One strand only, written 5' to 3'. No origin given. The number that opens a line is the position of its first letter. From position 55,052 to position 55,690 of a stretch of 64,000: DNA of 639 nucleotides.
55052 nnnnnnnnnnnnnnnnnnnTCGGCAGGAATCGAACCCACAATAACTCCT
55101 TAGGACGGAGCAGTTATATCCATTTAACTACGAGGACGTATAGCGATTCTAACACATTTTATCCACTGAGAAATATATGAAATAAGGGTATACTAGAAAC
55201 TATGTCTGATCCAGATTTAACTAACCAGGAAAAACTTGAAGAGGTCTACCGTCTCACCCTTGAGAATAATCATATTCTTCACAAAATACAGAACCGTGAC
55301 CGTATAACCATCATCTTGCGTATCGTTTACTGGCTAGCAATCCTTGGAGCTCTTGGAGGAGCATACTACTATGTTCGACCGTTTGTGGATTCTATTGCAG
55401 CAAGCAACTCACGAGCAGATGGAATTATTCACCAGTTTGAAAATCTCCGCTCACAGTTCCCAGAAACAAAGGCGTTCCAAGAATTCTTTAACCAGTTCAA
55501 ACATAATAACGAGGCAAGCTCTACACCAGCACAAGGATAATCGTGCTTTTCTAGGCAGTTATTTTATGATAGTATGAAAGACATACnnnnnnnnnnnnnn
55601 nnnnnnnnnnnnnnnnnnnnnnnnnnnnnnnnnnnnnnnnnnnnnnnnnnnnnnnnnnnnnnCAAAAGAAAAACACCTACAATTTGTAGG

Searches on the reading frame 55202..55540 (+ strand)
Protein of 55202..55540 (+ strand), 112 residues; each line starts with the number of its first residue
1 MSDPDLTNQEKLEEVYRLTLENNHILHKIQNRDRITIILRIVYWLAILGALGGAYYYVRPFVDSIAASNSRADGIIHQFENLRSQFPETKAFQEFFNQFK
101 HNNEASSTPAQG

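Call 16: search_protein_families(library=pfam, proteins=[window:55202-55540:+])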
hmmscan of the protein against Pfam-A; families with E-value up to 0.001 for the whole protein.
window:55202-55540:+ (112 aa): 0 families

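Call 43: find_encoding_contigs(protein=window:55202-55540:+, flank=2500, max_places=10)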
Protein window:55202-55540:+ (112 aa): 1 contig read that carries it; 1 place shown.
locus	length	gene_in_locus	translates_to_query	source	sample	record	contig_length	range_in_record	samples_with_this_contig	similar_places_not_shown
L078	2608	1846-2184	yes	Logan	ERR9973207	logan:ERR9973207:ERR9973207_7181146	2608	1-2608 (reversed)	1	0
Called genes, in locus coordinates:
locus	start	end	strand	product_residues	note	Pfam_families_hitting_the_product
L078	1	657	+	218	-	?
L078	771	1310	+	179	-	PF00011:HSP20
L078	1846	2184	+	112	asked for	-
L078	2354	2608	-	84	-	?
